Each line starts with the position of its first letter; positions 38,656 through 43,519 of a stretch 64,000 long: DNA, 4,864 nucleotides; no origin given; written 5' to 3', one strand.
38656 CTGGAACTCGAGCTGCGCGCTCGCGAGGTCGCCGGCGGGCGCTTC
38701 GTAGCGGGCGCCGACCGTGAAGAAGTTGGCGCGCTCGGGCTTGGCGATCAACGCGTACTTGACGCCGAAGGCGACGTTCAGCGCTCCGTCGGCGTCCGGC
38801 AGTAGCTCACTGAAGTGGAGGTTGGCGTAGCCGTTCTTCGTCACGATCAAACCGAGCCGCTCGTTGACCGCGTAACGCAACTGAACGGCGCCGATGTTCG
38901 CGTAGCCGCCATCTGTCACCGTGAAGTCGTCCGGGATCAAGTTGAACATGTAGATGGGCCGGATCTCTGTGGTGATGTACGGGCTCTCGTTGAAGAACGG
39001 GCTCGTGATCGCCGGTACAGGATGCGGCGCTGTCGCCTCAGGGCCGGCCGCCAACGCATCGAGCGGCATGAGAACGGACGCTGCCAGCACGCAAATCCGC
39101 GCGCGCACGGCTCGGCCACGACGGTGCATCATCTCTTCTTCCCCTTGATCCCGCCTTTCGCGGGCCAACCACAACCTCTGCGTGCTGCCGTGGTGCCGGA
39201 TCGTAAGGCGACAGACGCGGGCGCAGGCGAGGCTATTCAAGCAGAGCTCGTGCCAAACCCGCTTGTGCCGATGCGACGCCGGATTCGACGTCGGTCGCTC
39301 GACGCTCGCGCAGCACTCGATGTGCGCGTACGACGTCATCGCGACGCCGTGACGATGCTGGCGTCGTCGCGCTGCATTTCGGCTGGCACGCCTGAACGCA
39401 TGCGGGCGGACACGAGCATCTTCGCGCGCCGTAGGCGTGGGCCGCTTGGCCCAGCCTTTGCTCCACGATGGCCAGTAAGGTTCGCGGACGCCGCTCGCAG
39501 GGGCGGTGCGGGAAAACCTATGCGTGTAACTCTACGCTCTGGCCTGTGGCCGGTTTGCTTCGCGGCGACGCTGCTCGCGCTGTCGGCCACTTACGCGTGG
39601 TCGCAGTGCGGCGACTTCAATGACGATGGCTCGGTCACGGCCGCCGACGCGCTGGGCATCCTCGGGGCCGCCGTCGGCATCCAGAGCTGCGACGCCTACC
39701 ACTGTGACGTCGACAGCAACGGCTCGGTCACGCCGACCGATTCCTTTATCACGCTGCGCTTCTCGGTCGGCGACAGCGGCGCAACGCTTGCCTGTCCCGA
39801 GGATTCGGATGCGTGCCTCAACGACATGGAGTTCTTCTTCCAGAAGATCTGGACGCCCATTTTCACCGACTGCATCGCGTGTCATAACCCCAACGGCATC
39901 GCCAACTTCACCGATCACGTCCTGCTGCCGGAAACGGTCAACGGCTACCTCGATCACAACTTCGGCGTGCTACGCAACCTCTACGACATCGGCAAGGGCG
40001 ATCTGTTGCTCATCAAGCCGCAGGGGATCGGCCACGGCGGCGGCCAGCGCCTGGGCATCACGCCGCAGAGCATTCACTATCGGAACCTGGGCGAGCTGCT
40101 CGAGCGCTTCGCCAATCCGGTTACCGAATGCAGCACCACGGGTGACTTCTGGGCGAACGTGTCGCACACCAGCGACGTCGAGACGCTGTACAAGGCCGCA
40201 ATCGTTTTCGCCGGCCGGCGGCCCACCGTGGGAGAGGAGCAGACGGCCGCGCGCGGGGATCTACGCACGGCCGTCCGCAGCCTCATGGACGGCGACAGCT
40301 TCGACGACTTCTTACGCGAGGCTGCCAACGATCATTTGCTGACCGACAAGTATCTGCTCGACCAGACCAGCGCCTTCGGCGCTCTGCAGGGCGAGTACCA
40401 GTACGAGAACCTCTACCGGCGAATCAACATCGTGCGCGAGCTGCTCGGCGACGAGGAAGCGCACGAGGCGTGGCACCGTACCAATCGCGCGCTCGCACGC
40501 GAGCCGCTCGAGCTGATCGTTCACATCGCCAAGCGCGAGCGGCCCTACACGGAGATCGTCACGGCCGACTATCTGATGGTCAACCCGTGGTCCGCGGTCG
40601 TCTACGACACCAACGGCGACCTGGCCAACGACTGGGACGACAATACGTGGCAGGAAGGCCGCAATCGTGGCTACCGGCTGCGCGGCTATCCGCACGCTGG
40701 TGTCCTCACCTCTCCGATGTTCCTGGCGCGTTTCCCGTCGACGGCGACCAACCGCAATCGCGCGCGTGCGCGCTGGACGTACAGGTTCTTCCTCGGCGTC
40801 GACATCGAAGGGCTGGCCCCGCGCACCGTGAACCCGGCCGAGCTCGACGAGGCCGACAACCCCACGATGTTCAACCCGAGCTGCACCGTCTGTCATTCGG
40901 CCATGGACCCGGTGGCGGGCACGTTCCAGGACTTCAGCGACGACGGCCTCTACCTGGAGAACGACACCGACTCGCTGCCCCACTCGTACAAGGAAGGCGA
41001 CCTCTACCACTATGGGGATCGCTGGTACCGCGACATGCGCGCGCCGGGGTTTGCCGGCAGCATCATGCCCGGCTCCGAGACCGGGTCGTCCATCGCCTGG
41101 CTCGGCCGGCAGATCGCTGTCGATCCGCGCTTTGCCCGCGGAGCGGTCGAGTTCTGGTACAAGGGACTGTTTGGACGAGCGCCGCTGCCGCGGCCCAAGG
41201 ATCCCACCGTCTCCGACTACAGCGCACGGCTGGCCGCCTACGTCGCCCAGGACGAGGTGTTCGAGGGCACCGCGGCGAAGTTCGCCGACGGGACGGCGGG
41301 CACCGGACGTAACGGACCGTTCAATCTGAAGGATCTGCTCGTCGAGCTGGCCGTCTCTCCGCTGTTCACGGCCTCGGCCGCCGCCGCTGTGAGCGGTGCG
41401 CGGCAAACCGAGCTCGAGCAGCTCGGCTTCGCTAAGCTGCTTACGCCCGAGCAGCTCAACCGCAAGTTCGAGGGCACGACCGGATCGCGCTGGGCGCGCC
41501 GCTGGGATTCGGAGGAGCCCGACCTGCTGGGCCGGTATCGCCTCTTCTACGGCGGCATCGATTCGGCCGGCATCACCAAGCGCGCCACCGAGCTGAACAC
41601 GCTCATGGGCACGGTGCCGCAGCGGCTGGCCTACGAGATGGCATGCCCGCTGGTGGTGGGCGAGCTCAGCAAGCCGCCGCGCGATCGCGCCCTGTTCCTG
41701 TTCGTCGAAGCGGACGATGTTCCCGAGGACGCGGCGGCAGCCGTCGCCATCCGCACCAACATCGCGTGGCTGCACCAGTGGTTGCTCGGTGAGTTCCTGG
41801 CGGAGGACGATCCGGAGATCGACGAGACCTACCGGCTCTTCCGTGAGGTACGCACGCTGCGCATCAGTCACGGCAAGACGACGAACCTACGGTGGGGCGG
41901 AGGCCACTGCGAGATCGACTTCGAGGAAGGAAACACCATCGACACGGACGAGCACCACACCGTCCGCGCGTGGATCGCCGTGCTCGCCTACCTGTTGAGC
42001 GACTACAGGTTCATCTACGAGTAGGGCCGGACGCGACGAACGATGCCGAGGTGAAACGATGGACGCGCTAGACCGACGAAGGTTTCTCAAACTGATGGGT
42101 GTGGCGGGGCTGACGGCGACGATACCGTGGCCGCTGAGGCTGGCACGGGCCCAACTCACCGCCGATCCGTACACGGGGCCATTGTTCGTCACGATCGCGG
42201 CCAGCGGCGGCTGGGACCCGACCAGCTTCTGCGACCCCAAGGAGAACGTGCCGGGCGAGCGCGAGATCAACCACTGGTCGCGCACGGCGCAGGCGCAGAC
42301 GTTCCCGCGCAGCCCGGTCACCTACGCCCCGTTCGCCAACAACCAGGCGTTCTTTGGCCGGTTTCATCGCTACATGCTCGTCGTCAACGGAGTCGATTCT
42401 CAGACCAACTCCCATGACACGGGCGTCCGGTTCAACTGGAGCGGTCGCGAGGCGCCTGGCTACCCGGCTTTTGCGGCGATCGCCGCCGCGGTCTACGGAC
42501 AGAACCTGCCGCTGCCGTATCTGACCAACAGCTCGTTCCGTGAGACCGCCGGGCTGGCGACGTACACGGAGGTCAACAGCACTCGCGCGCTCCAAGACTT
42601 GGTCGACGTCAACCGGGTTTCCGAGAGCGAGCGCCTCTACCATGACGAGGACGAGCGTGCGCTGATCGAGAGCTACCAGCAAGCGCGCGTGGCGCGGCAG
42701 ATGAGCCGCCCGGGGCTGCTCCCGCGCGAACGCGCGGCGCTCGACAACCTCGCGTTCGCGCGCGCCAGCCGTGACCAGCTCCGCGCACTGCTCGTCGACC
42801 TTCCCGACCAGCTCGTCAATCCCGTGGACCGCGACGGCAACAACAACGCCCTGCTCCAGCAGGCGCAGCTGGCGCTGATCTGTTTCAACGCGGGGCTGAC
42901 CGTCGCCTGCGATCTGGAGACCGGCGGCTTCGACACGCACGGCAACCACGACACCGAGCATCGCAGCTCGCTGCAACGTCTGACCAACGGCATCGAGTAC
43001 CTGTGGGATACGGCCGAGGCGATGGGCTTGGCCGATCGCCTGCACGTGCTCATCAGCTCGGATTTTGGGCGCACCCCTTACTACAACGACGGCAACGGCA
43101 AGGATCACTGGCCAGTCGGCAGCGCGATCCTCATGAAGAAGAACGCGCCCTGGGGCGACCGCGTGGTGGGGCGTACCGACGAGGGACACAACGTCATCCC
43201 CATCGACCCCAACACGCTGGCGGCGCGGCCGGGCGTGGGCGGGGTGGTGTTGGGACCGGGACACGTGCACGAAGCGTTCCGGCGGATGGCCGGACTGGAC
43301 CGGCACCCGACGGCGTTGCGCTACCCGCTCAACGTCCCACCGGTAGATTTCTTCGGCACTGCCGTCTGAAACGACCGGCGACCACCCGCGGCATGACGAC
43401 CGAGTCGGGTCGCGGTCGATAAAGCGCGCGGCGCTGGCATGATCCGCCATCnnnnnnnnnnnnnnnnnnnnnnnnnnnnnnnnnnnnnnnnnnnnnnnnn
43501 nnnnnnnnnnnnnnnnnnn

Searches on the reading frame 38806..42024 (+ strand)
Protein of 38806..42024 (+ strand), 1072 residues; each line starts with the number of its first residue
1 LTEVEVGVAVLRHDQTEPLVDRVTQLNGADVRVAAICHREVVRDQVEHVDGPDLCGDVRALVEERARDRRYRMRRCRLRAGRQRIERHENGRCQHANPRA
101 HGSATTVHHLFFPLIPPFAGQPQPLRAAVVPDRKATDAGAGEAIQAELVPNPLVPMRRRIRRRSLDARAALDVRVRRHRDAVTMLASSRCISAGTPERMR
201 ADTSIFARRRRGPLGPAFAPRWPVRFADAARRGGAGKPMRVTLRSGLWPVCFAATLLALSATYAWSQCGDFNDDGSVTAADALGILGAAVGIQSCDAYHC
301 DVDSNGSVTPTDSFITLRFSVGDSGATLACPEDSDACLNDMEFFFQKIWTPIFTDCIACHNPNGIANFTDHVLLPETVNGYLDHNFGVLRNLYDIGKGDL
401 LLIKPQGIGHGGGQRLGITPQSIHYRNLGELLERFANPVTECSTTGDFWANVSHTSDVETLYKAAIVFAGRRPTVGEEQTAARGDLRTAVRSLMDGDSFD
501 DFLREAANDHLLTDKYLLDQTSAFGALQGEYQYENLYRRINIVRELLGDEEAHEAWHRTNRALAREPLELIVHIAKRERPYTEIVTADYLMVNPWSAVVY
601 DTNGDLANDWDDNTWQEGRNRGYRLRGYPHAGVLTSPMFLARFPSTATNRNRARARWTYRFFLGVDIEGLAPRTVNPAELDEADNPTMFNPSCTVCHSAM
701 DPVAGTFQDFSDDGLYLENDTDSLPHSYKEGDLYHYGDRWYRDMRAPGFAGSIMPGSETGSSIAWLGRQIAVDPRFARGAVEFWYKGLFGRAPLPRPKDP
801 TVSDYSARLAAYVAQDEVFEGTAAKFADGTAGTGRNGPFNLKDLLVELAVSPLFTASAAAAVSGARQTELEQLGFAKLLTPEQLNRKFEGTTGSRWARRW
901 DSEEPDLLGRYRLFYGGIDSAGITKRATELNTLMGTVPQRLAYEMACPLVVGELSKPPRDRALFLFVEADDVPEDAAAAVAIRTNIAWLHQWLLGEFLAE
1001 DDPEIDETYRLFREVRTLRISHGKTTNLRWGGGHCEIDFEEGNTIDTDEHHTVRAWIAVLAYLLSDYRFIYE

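Call 16: search_protein_families(library=pfam, proteins=[window:38806-42024:+], max_evalue=0.001)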
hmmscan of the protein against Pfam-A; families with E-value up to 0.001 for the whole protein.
window:38806-42024:+ (1072 aa): 2 families
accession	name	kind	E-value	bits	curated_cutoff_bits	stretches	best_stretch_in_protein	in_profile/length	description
PF07627.16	PSCyt3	-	4.1e-05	24.2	27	1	631-716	2-94/98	Protein of unknown function (DUF1588)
PF00404.24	Dockerin_1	-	0.00057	20.5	22.9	0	269-312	2-48/57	Dockerin type I domain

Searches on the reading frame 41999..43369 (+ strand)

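Call 16: search_protein_families(library=pfam, proteins=[window:41999-43369:+], max_evalue=0.001)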
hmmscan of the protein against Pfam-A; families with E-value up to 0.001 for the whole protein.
window:41999-43369:+ (456 aa): 2 families
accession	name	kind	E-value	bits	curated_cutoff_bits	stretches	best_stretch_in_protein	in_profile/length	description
PF07394.17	DUF1501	-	1.2e-17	64.6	27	1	65-394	6-337/390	Protein of unknown function (DUF1501)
PF01663.27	Phosphodiest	-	0.00092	19.3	23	0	314-362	177-225/342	Type I phosphodiesterase / nucleotide pyrophosphatase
